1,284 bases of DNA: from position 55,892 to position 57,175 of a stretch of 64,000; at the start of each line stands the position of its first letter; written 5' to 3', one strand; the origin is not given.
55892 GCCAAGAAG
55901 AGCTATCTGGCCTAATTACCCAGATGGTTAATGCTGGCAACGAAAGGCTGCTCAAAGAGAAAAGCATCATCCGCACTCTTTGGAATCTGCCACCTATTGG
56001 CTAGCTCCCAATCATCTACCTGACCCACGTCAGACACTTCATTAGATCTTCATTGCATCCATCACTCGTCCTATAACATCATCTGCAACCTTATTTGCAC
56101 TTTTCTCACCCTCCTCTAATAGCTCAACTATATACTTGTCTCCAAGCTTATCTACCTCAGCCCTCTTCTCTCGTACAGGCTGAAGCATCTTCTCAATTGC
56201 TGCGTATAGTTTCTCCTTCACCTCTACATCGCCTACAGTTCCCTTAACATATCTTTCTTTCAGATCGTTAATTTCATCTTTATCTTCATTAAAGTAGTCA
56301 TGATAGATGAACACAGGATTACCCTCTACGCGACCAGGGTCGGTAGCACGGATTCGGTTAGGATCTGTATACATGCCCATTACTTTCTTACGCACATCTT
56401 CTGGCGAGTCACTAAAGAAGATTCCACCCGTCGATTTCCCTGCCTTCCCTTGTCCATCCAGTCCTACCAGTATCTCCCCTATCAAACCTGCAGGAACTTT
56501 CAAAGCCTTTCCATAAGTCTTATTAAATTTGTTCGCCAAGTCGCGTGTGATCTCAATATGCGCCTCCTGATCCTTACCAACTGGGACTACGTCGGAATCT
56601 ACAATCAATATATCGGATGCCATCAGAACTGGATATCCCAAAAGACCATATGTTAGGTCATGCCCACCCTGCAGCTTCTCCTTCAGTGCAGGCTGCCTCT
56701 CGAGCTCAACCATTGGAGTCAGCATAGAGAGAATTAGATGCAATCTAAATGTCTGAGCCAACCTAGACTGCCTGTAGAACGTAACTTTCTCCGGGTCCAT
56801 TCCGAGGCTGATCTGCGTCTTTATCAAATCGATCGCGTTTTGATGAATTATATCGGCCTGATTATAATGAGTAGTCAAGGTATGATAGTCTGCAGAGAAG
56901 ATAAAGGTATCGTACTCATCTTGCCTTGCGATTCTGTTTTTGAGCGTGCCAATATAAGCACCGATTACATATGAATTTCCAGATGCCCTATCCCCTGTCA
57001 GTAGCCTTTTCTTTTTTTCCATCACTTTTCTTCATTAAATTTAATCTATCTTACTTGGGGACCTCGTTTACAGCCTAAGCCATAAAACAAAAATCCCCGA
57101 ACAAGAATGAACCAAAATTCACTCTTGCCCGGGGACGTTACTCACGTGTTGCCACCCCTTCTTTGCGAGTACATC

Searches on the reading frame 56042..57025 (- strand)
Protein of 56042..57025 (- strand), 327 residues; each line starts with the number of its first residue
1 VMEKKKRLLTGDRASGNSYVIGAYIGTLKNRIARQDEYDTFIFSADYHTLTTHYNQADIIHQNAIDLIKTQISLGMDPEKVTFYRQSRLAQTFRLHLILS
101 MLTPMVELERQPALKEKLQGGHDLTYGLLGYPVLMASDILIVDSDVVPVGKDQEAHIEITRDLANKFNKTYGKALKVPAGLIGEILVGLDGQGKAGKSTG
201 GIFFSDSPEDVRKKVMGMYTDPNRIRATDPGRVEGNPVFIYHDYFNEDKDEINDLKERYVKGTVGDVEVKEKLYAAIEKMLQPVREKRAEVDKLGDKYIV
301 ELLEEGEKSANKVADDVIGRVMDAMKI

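Call 11: find_homologous_proteins(query=window:56042-57025:-)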
Query window:56042-57025:- (327 aa): 7597 proteins with E <= 0.001 among 8000 candidates; the best 120 are listed.
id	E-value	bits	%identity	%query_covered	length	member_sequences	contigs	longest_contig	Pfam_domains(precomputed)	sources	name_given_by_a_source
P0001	1.6e-211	719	100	100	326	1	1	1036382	PF00579.32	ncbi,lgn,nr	ncbi:MAG: tryptophan--tRNA ligase [Candidatus Dojkabacteria bacterium]|nr:MAG: tryptophan--tRNA liga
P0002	1.7e-185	634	86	100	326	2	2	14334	PF00579.32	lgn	-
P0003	1.5e-150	519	70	98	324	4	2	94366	PF00579.32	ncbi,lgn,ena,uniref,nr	ncbi:tryptophan--tRNA ligase [Candidatus Dojkabacteria bacterium]|uniref:Tryptophan--tRNA ligase n=1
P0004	1.3e-149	516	71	99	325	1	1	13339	PF00579.32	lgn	-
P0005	1.5e-148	512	69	98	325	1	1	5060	PF00579.32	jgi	jgi:tryptophanyl-tRNA synthetase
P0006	1.4e-147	509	70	98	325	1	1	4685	PF00579.32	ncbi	-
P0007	2.3e-147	508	69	99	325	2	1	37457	PF00579.32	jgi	jgi:tryptophanyl-tRNA synthetase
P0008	3.0e-146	505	69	98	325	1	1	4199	PF00579.32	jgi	jgi:tryptophanyl-tRNA synthetase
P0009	6.8e-146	503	67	100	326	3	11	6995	PF00579.32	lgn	-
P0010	9.6e-145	500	68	99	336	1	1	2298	PF00579.32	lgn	-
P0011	1.2e-144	499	68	99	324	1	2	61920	PF00579.32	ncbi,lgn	-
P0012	1.8e-144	499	69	98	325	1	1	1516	PF00579.32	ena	-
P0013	2.1e-144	499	68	99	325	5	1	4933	PF00579.32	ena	-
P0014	5.3e-144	497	67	98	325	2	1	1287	PF00579.32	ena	-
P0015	1.0e-143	496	67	99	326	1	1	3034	PF00579.32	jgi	jgi:tryptophanyl-tRNA synthetase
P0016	2.4e-143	495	65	99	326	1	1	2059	PF00579.32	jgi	-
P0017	3.2e-143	495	68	99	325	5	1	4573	PF00579.32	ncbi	-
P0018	4.4e-143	494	65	99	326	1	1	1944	PF00579.32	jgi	-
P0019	4.7e-143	494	68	98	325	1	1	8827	PF00579.32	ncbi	-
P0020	4.9e-143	494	69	98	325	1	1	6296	PF00579.32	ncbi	-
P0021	6.8e-143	494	67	99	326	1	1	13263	PF00579.32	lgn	-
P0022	8.5e-143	493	68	98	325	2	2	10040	PF00579.32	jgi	jgi:tryptophanyl-tRNA synthetase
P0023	1.6e-142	492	66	98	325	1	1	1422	PF00579.32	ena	-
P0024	1.7e-142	492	65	99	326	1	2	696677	PF00579.32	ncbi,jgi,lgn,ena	ncbi:MAG: tryptophan--tRNA ligase [Candidatus Dojkabacteria bacterium]|jgi:tryptophanyl-tRNA synthet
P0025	2.1e-142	492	65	99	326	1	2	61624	PF00579.32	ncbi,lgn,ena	-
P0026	3.0e-142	491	65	98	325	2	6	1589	PF00579.32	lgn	-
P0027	3.5e-142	491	67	99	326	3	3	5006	PF00579.32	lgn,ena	-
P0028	6.3e-142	490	67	98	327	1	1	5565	PF00579.32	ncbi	-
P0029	9.3e-142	490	67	98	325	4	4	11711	PF00579.32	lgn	-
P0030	1.0e-141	490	67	98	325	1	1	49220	PF00579.32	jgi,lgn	jgi:tryptophanyl-tRNA synthetase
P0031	5.3e-141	487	67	99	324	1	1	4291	PF00579.32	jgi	jgi:tryptophanyl-tRNA synthetase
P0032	5.7e-141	487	67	99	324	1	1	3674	PF00579.32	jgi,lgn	-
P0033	1.3e-140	486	64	98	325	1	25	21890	PF00579.32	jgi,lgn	jgi:tryptophanyl-tRNA synthetase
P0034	1.6e-140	486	66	98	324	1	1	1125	PF00579.32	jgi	-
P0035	2.1e-140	485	65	99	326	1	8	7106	PF00579.32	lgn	-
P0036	2.4e-140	485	66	99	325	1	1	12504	PF00579.32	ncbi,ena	-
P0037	2.9e-140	485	67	99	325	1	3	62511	PF00579.32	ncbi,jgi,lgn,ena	-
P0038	3.4e-140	485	65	99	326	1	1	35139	PF00579.32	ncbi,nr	ncbi:TPA: tryptophan--tRNA ligase [Patescibacteria group bacterium]|nr:tryptophan--tRNA ligase [Pate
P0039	3.4e-140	485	66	98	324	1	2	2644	PF00579.32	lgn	-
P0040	4.3e-140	484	66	100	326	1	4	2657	PF00579.32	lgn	-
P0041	6.1e-140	484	65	98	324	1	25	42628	PF00579.32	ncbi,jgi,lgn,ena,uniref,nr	ncbi:MAG: Tryptophan-tRNA ligase [candidate division WS6 bacterium GW2011_GWC1_36_11]|uniref:Tryptop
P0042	1.0e-139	483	67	98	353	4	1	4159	PF00579.32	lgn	-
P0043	1.2e-139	483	66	98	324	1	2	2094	PF00579.32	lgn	-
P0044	1.7e-139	482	65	98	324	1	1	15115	PF00579.32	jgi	-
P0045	4.0e-139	481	66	98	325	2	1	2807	PF00579.32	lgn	-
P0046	4.8e-139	481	65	98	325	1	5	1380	PF00579.32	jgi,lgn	jgi:tryptophanyl-tRNA synthetase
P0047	6.6e-139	481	68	97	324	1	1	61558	PF00579.32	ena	-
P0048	8.5e-139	480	65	98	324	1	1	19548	PF00579.32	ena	-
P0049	8.8e-139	480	65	98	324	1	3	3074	PF00579.32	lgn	-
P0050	1.4e-138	479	66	99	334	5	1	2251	PF00579.32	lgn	-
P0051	2.0e-138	479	65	98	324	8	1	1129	PF00579.32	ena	-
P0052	2.0e-138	479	66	98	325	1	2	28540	PF00579.32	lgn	-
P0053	2.1e-138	479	66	98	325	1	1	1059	PF00579.32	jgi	-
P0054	2.9e-138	478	63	98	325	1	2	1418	PF00579.32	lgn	-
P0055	4.9e-138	478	65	98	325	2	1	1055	PF00579.32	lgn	-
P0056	1.5e-137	476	65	98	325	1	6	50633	PF00579.32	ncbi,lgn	-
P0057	3.0e-137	475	66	99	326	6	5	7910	PF00579.32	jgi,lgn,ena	-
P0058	3.6e-137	475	63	99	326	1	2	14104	PF00579.32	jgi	jgi:tryptophanyl-tRNA synthetase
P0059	4.0e-137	475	65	98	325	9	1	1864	PF00579.32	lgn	-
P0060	1.0e-136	473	64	100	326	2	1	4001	PF00579.32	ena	-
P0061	2.1e-136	472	66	99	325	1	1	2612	PF00579.32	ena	-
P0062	2.7e-136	472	62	99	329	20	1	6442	PF00579.32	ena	-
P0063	3.0e-136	472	63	99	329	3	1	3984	PF00579.32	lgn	-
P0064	3.2e-136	472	63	99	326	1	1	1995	PF00579.32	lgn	-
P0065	3.3e-136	472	64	98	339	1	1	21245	PF00579.32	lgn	-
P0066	4.7e-136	471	65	99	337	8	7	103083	PF00579.32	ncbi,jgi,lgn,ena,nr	ncbi:MAG TPA: tryptophan--tRNA ligase [Candidatus Dojkabacteria bacterium]|nr:tryptophan--tRNA ligas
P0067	3.4e-135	468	65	99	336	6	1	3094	PF00579.32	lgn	-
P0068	5.1e-135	468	63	99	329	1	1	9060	PF00579.32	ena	-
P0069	1.7e-134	466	63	99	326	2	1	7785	PF00579.32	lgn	-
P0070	2.7e-133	462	62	99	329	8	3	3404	PF00579.32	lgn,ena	-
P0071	3.3e-132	459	61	99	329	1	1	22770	PF00579.32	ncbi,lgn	-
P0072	1.1e-131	457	62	98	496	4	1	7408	PF00579.32,PF04073.21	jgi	-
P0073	1.2e-131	457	63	99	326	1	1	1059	PF00579.32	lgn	-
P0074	4.3e-131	455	62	100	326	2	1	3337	PF00579.32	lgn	-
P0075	2.9e-129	449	61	98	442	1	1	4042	PF00579.32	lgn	-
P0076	4.8e-127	442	60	98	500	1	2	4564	PF00579.32,PF04073.21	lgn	-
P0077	2.8e-120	419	71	79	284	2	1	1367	PF00579.32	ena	-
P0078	7.9e-109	382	56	97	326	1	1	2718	PF00579.32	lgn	-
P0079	3.7e-108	380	56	99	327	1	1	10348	PF00579.32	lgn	-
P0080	4.5e-103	363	53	99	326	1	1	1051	PF00579.32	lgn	-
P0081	2.7e-102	360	54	98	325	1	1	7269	PF00579.32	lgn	-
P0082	3.7e-102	360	54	99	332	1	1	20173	PF00579.32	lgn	-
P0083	8.3e-102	359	53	98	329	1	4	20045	PF00579.32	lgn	-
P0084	1.6e-101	358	52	99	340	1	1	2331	PF00579.32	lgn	-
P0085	5.7e-101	356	53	97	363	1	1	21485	PF00579.32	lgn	-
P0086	3.1e-100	354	52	98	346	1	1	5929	PF00579.32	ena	-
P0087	8.7e-100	352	54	99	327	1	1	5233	PF00579.32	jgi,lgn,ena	-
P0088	9.7e-100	352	53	98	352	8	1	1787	PF00579.32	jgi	-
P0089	9.8e-100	352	53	98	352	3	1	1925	PF00579.32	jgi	jgi:tryptophanyl-tRNA synthetase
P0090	1.4e-99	351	52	99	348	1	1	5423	PF00579.32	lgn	-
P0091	2.8e-99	350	53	99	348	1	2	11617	PF00579.32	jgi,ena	-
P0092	4.6e-99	350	54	99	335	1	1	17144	PF00579.32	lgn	-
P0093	4.9e-99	350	51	99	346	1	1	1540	PF00579.32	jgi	jgi:tryptophanyl-tRNA synthetase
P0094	5.2e-99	349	53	100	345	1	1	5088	PF00579.32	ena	-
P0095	8.2e-99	349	54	98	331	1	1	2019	PF00579.32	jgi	-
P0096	1.7e-98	348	52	99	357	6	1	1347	PF00579.32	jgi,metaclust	metaclust:\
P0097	2.5e-98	347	54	98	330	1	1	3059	PF00579.32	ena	-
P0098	2.8e-98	347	52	99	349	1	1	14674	PF00579.32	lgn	-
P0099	3.2e-98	347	51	99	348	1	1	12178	PF00579.32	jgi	jgi:tryptophanyl-tRNA synthetase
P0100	3.7e-98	347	51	99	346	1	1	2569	PF00579.32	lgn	-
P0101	4.8e-98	346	53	98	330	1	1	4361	PF00579.32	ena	-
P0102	4.8e-98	346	52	99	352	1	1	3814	PF00579.32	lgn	-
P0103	5.2e-98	346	52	99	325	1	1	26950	PF00579.32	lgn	-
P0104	5.4e-98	346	51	98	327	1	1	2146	PF00579.32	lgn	-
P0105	6.1e-98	346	52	100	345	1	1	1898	PF00579.32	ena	-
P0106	6.3e-98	346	52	99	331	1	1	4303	PF00579.32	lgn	-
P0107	6.9e-98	346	52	99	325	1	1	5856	PF00579.32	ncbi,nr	ncbi:tryptophan--tRNA ligase [Candidatus Peregrinibacteria bacterium]|nr:tryptophan--tRNA ligase [Ca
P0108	7.0e-98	346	52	99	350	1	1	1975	PF00579.32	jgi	-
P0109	7.2e-98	346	67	69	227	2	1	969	PF00579.32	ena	-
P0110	7.5e-98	346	51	98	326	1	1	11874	PF00579.32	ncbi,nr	ncbi:MAG: tryptophan--tRNA ligase [Candidatus Sungbacteria bacterium]|nr:tryptophan--tRNA ligase [Ca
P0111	7.6e-98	346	52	100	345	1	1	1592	PF00579.32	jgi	jgi:tryptophanyl-tRNA synthetase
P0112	8.0e-98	346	67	68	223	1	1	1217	PF00579.32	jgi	-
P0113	8.5e-98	345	70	68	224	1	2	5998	PF00579.32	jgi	jgi:tryptophanyl-tRNA synthetase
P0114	1.1e-97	345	51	99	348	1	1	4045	PF00579.32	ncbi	-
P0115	1.3e-97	345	52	98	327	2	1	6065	PF00579.32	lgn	-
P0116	1.5e-97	345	50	98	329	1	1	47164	PF00579.32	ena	-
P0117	1.6e-97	345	52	100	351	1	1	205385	PF00579.32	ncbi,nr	ncbi:MAG: tryptophan--tRNA ligase [Chloroflexi bacterium]|nr:tryptophan--tRNA ligase [Chloroflexota 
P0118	2.3e-97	344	52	99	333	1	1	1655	PF00579.32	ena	-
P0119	2.4e-97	344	50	98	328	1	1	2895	PF00579.32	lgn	-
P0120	2.4e-97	344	51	100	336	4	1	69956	PF00579.32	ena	-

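Call 13: find_related_loci(query=window:56042-57025:-, collection=genome_contigs, flank=3000)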
Query window:56042-57025:- (327 aa) in genome_contigs; peptide patterns used: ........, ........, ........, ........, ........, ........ (x = any residue, [..] = any of these).
86 stretches matched a pattern; 12 encode a relative of the query (tblastn E <= 1e-3); 12 distinct loci.
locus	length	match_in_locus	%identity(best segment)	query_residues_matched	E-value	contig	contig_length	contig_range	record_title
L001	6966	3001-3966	65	4-325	4e-145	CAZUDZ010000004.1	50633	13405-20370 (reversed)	MAG TPA_asm: uncultured Candidatus Saccharibacteria bacterium isolate binchicken_co39_491 genome assembly, contig: NODE_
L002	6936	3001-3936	44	5-310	1e-80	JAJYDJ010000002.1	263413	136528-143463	MAG: bacterium isolate BP9.bin93 NODE_31_length_263413_cov_2.950484, whole genome shotgun sequence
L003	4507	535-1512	42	4-327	4e-75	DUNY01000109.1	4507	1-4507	MAG TPA_asm: Thermoanaerobacterales bacterium isolate AS08sgBPME_119 164153_AS08, whole genome shotgun sequence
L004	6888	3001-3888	44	1-288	4e-73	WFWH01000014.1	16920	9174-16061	MAG: Patescibacteria group bacterium isolate S141_125_esom k151_153965, whole genome shotgun sequence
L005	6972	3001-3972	40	4-325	1e-72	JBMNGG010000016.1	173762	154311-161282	MAG: Tepidanaerobacteraceae bacterium isolate SBF912LR0HQ0147 contig_57746, whole genome shotgun sequence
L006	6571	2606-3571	40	8-327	1e-71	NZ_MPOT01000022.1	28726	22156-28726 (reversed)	MAG: Tepidanaerobacter sp. EBM-38 k99_13298, whole genome shotgun sequence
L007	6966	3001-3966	40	8-327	2e-71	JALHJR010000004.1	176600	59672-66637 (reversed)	MAG: Tepidanaerobacter acetatoxydans isolate 8-LJY_011 scaffold_41, whole genome shotgun sequence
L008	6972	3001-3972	41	4-325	9e-71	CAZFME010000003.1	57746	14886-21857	MAG TPA_asm: uncultured Clostridia bacterium isolate SRP192927_co8_291 genome assembly, contig: NODE_362_length_57746_co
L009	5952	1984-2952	33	5-325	5e-49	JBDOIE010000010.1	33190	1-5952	MAG: Chloroflexia bacterium isolate TC202112_Ori_Bins012 k147_155841, whole genome shotgun sequence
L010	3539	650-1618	33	5-325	7e-48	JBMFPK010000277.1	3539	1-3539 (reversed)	MAG: Chloroflexia bacterium isolate KM4338-61 NODE_277_length_3539_cov_3.060659, whole genome shotgun sequence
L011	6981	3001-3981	32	1-325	2e-46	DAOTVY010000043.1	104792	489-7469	MAG TPA_asm: Chloroflexia bacterium isolate H111_92 k127_1903514, whole genome shotgun sequence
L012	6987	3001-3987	41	2-325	1e-76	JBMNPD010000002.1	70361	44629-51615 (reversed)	MAG: Candidatus Dojkabacteria bacterium isolate SBF912SR1HQ0033 scaffold_978_c1, whole genome shotgun sequence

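Call 15: find_encoding_contigs(protein=P0002, flank=2500, max_places=3)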
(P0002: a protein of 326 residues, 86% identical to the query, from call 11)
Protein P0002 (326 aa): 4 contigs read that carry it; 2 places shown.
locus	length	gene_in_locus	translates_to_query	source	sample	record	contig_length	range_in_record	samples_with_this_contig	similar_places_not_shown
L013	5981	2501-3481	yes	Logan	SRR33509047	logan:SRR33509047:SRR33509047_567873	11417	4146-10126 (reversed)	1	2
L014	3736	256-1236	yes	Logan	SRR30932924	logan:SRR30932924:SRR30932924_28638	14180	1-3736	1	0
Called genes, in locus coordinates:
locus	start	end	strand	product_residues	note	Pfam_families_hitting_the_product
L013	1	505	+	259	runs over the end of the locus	PF01255:Prenyltransf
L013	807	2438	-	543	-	PF08308:PEGA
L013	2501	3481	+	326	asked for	PF00579:tRNA-synt_1b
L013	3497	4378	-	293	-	-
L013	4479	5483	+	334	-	PF06723:MreB_Mbl, PF00012:HSP70 (weak), PF14450:FtsA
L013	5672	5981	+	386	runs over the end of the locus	PF08014:MATCAP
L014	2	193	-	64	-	?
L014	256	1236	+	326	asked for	PF00579:tRNA-synt_1b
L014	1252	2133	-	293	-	-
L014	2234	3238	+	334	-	PF06723:MreB_Mbl, PF00012:HSP70 (weak), PF14450:FtsA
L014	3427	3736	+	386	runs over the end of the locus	PF08014:MATCAP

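Call 16: find_encoding_contigs(protein=P0003, flank=2500, max_places=3)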
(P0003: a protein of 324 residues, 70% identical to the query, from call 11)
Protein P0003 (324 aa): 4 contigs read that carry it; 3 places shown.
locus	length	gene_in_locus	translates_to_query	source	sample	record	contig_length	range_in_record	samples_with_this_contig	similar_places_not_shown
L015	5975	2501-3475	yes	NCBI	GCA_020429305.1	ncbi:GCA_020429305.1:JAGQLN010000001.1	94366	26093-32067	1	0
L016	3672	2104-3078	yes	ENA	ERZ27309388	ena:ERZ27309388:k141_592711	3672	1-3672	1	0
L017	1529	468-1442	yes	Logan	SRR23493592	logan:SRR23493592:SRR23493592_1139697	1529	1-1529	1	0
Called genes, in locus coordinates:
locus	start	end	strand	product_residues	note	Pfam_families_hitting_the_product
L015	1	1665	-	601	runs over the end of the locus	PF08308:PEGA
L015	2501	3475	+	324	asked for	PF00579:tRNA-synt_1b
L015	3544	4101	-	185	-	-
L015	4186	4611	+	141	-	PF00903:Glyoxalase (weak)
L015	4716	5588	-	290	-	-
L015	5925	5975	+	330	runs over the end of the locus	PF00022:Actin (faint), PF06723:MreB_Mbl, PF00012:HSP70 (weak), PF14450:FtsA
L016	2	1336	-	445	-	?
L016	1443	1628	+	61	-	-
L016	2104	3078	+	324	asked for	PF00579:tRNA-synt_1b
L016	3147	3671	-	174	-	?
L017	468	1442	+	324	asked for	PF00579:tRNA-synt_1b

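Call 18: find_related_loci(query=A1, collection=metagenome_contigs, flank=2000)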
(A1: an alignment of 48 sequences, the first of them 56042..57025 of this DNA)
Query A1 (327 aa) in metagenome_contigs; peptide patterns used: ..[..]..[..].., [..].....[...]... (x = any residue, [..] = any of these).
600 stretches matched a pattern (row limit reached: there are more); 578 encode a relative of the query (tblastn E <= 1e-3); the best 80 are kept; 80 distinct loci.
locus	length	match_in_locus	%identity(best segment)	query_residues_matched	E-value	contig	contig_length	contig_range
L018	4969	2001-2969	67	5-327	2e-148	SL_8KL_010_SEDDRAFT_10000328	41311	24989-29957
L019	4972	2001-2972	66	2-325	3e-146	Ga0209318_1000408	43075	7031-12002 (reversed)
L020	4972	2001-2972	66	2-325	2e-146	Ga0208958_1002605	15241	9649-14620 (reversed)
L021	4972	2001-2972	66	2-325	3e-146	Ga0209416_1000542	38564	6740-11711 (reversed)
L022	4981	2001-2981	65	3-325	3e-145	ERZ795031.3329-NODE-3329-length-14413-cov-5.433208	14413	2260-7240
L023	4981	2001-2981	65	3-325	3e-144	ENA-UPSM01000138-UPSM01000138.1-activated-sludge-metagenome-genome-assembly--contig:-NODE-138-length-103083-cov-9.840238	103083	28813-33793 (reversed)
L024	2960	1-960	64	6-325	1e-147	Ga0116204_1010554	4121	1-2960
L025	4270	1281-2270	50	1-325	4e-103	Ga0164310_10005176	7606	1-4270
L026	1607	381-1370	51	1-327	2e-110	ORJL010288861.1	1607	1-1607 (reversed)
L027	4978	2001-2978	51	5-327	1e-100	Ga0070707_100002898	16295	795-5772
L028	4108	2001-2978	49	5-327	1e-100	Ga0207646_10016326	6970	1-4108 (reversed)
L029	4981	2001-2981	50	5-327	2e-100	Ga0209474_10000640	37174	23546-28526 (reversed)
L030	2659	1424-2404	49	5-327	2e-103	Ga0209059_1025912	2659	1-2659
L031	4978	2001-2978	50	6-327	6e-100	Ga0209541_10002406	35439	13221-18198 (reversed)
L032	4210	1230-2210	50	5-327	1e-99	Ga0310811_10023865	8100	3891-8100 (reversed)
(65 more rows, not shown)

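Call 24: find_encoding_contigs(protein=P0004, flank=2500, max_places=2)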
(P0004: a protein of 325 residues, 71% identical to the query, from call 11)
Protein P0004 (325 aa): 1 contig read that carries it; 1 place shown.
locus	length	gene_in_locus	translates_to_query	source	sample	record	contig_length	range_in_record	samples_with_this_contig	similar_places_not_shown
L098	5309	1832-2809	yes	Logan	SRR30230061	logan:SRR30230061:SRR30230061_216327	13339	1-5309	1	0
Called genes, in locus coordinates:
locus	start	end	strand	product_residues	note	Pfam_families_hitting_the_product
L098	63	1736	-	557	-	PF08308:PEGA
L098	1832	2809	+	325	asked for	PF00579:tRNA-synt_1b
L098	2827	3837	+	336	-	PF06723:MreB_Mbl, PF00022:Actin (faint), PF00012:HSP70 (weak), PF14450:FtsA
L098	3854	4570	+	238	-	PF13489:Methyltransf_23, PF08241:Methyltransf_11, PF08242:Methyltransf_12, PF13649:Methyltransf_25, PF13847:Methyltransf_31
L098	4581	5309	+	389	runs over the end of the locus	PF08014:MATCAP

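Call 25: find_encoding_contigs(protein=P0007, flank=2500, max_places=2)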
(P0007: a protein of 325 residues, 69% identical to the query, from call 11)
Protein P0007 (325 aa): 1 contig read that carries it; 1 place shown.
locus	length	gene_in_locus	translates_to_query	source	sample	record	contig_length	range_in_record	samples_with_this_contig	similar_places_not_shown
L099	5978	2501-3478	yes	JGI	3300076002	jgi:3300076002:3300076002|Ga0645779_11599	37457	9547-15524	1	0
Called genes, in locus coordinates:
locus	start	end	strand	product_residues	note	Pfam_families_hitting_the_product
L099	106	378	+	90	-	PF04014:MazE_antitoxin (weak)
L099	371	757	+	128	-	PF01850:PIN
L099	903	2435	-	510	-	PF08308:PEGA (weak)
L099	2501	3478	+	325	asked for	PF00579:tRNA-synt_1b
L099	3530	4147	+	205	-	PF06723:MreB_Mbl, PF00012:HSP70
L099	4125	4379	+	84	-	PF06723:MreB_Mbl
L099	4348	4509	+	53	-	PF06723:MreB_Mbl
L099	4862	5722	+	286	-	-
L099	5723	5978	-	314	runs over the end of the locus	PF08443:RimK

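Call 26: find_encoding_contigs(protein=P0011, flank=2500, max_places=2)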
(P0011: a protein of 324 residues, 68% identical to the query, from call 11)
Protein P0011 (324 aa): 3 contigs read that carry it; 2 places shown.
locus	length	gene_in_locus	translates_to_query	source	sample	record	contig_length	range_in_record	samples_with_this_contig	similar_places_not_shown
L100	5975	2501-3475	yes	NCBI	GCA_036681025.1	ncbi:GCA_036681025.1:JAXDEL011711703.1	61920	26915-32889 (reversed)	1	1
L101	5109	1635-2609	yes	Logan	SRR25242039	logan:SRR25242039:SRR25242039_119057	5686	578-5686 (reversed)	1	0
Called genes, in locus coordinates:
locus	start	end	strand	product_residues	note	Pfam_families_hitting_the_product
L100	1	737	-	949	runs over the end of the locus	PF02463:SMC_N (faint), PF03193:RsgA_GTPase (faint), PF13191:AAA_16 (faint), PF13304:AAA_21 (faint), PF13555:AAA_29 (faint), PF17760:UvrA_inter, PF17755:UvrA_DNA-bind, PF00005:ABC_tran (weak), +1 more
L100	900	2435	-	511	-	PF08308:PEGA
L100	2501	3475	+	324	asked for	PF00579:tRNA-synt_1b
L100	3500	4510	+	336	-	PF06723:MreB_Mbl, PF00012:HSP70 (weak), PF14450:FtsA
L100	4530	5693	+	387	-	PF08014:MATCAP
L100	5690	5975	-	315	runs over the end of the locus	PF08443:RimK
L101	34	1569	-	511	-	PF08308:PEGA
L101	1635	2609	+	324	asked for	PF00579:tRNA-synt_1b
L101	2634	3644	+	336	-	PF06723:MreB_Mbl, PF00012:HSP70 (weak), PF14450:FtsA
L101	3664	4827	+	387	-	PF08014:MATCAP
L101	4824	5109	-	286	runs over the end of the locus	?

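Call 38: find_encoding_contigs(protein=P0006, flank=2000, max_places=2)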
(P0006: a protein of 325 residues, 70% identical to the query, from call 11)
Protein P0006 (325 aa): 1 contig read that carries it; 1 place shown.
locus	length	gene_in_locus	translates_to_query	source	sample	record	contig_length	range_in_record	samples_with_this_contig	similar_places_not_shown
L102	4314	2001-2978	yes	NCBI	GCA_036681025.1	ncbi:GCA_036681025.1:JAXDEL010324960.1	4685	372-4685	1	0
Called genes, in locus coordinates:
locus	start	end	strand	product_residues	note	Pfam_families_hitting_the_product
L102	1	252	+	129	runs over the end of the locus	PF01850:PIN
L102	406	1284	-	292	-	-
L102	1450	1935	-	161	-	PF08308:PEGA (weak)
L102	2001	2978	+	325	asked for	PF00579:tRNA-synt_1b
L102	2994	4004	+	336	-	PF00022:Actin (faint), PF06723:MreB_Mbl, PF00012:HSP70 (weak), PF14450:FtsA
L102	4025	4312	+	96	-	?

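Call 39: find_encoding_contigs(protein=P0008, flank=2000, max_places=2)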
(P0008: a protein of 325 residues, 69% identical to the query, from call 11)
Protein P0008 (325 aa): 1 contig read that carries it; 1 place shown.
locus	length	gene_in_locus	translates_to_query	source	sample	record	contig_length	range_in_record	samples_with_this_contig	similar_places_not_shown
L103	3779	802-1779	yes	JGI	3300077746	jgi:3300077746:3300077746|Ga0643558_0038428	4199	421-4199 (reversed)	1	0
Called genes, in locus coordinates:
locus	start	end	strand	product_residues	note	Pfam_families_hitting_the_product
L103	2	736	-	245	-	?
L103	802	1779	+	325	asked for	PF00579:tRNA-synt_1b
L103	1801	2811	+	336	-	PF06723:MreB_Mbl, PF00012:HSP70 (weak), PF14450:FtsA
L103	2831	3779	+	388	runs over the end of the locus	PF08014:MATCAP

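Call 40: find_encoding_contigs(protein=P0047, flank=2000, max_places=2)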
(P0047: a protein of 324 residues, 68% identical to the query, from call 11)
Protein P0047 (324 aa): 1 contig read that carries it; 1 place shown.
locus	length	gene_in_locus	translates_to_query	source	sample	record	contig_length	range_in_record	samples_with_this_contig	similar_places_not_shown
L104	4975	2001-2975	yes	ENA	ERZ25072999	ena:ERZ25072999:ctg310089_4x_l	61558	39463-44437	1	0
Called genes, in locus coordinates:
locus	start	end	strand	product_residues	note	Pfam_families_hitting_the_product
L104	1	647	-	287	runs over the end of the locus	PF01145:Band_7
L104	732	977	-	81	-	-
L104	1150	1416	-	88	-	-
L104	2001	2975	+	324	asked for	PF00579:tRNA-synt_1b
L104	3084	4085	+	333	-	PF00022:Actin (weak), PF06723:MreB_Mbl, PF00012:HSP70 (weak), PF14450:FtsA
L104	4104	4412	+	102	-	PF08443:RimK (weak)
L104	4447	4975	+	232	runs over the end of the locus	PF05148:Methyltransf_8 (faint), PF13489:Methyltransf_23, PF13847:Methyltransf_31, PF08241:Methyltransf_11, PF08242:Methyltransf_12, PF13649:Methyltransf_25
